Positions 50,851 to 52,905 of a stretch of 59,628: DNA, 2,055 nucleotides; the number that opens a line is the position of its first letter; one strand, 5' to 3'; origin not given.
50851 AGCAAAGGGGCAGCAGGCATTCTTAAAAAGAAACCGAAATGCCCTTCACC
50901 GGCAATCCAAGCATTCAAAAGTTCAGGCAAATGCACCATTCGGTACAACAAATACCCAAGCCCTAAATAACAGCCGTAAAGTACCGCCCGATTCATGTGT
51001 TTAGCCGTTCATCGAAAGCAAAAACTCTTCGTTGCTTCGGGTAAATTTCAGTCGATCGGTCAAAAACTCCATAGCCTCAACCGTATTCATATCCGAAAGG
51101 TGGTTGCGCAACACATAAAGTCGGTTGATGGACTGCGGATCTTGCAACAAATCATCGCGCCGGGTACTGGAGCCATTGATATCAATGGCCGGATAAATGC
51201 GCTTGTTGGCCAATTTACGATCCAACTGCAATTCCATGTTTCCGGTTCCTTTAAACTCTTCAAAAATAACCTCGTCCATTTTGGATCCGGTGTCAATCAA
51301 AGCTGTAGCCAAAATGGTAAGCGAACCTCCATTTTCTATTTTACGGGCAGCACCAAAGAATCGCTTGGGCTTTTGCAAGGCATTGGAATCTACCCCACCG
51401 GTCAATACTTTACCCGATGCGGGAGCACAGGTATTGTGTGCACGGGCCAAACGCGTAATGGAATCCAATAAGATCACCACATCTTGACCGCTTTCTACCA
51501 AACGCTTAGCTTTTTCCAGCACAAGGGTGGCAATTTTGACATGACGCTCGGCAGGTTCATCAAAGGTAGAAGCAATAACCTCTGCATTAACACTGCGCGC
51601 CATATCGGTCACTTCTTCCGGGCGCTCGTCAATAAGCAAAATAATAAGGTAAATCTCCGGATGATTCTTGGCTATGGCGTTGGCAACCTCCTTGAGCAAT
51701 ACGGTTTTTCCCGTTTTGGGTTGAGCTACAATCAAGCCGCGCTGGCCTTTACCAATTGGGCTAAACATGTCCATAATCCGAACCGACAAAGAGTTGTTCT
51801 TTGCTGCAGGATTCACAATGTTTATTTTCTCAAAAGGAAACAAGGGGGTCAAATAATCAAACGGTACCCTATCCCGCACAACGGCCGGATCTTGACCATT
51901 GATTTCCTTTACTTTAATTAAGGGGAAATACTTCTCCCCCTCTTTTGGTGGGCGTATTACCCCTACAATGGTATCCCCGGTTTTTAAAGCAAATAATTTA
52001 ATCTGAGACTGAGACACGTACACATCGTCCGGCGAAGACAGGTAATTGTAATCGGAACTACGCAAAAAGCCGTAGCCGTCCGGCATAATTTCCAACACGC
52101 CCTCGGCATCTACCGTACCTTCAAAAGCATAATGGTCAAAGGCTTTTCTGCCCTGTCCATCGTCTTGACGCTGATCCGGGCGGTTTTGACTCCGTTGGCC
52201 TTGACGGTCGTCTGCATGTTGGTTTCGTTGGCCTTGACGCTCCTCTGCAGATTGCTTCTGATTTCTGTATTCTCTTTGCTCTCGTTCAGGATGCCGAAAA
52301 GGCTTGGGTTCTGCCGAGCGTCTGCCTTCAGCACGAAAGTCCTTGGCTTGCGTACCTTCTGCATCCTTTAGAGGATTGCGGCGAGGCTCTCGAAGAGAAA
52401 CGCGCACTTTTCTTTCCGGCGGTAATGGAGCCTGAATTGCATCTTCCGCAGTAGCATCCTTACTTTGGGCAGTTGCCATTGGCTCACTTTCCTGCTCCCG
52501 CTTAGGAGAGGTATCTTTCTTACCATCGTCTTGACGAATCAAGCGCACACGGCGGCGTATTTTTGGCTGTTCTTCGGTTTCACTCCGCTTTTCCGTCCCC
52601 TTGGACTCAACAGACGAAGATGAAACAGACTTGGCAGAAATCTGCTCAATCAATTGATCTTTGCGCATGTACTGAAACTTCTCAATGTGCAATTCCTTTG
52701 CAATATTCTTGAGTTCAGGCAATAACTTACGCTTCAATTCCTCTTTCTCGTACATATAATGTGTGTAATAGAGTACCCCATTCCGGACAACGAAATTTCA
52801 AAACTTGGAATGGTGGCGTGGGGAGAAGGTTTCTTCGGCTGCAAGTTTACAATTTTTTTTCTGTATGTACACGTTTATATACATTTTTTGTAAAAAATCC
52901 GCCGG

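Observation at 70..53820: Family of about 10 long-hairpin intergenic elements with conserved structure and divergent sequence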

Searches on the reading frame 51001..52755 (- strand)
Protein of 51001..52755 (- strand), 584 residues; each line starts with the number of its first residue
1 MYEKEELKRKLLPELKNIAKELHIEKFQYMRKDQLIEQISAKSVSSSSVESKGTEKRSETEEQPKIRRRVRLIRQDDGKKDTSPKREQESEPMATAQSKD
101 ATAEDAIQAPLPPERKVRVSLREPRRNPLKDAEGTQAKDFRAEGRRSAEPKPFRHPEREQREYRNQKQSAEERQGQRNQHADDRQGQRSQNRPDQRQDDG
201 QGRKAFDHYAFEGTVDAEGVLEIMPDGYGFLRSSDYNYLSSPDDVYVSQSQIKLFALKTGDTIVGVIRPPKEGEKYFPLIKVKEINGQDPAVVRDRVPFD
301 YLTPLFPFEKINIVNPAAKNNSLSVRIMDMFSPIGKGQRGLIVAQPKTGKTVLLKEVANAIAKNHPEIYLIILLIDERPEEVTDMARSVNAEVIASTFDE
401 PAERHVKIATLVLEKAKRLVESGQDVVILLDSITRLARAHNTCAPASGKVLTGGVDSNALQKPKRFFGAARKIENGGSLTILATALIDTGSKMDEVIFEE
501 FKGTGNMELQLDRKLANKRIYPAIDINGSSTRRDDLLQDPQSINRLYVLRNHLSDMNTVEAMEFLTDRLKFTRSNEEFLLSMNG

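Call 50: find_encoding_contigs(protein=window:51001-52755:-, flank=10000, max_places=6)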
Protein window:51001-52755:- (584 aa): 2 contigs read that carry it; 1 place shown.
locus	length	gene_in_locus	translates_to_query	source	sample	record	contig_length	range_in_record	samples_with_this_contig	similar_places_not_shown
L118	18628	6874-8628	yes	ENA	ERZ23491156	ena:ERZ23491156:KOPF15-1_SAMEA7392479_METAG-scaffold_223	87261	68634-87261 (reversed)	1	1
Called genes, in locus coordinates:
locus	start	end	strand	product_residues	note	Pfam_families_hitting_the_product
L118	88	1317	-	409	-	PF12704:MacB_PCD, PF02687:FtsX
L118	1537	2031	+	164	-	PF00578:AhpC-TSA, PF08534:Redoxin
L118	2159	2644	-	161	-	PF00885:DMRL_synthase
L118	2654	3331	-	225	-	PF13374:TPR_10 (faint), PF07721:TPR_4 (faint), PF00515:TPR_1 (faint), PF07719:TPR_2 (faint), PF13174:TPR_6 (faint), PF13176:TPR_7 (faint), PF13432:TPR_16, PF13424:TPR_12 (weak), +2 more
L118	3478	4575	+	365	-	PF02463:SMC_N, PF13175:AAA_15 (weak), PF13476:AAA_23, PF13304:AAA_21 (weak)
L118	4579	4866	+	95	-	PF05258:DciA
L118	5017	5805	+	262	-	PF01551:Peptidase_M23, PF01476:LysM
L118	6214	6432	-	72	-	PF14126:DUF4293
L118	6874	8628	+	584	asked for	PF07498:Rho_N, PF07497:Rho_RNA_bind, PF00006:ATP-synt_ab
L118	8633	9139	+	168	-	PF13858:DUF4199 (faint)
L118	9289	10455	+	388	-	PF12867:DinB_2, PF03781:FGE-sulfatase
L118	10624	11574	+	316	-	PF10017:Methyltransf_33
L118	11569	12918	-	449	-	PF01225:Mur_ligase, PF08245:Mur_ligase_M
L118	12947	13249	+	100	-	-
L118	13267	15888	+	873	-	PF02861:Clp_N, PF13191:AAA_16 (weak), PF00004:AAA, PF17871:AAA_lid_9, PF00004:AAA, PF07724:AAA_2, PF07728:AAA_5, PF10431:ClpB_D2-small, +7 more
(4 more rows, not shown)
